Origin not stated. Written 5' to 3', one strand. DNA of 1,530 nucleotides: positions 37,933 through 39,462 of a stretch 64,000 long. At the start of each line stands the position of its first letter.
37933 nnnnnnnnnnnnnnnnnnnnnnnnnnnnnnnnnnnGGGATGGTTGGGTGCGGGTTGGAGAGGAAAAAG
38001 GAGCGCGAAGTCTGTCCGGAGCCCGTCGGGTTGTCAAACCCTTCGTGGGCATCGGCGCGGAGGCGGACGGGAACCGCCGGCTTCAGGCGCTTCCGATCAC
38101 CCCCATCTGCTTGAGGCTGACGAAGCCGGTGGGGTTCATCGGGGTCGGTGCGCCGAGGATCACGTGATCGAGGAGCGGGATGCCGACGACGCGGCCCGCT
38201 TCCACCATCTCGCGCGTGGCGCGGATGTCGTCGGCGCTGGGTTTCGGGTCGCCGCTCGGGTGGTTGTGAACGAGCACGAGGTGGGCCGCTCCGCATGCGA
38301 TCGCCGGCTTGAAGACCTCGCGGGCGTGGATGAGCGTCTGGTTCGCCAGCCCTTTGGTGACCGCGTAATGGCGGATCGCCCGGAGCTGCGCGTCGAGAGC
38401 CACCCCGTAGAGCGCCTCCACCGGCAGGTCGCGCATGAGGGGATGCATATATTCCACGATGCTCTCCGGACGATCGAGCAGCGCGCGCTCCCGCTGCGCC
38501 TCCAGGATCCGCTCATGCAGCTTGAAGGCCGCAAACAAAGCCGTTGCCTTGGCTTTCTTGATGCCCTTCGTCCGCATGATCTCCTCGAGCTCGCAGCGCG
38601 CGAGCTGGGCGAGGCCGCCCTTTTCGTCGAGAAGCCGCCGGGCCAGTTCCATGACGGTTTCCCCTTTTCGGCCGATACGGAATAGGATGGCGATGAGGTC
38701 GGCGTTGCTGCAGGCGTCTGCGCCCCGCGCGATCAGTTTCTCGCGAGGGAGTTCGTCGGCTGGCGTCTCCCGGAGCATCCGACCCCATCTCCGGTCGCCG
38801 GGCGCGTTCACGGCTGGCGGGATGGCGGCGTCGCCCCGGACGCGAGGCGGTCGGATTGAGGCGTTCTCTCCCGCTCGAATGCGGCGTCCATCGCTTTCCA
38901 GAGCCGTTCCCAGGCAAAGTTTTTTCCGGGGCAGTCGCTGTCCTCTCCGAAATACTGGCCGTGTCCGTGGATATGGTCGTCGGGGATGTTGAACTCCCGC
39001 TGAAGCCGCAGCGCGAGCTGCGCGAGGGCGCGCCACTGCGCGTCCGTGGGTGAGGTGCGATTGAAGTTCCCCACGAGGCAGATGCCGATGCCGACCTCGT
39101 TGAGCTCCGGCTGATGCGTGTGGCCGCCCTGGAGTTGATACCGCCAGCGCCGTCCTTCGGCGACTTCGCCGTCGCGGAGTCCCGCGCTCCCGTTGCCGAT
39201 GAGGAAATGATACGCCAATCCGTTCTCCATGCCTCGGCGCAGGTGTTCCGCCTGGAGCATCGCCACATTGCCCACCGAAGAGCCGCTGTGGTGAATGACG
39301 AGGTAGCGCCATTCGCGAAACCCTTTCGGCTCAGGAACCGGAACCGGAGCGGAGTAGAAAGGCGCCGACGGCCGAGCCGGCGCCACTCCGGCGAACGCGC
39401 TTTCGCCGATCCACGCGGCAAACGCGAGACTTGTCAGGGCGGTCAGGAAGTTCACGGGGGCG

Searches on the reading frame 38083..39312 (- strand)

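Call 57: search_protein_families(library=pfam, proteins=[window:38083-39312:-], max_evalue=0.00001)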
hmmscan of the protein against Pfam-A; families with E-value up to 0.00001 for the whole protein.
window:38083-39312:- (409 aa): 2 families
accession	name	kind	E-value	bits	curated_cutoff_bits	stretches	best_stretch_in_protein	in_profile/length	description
PF04002.20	RadC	-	1.7e-35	122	22.1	1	280-388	2-110/121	RadC-like JAB domain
PF20582.4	UPF0758_N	-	1.8e-23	82.8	27.1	1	181-256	2-76/77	UPF0758 N-terminal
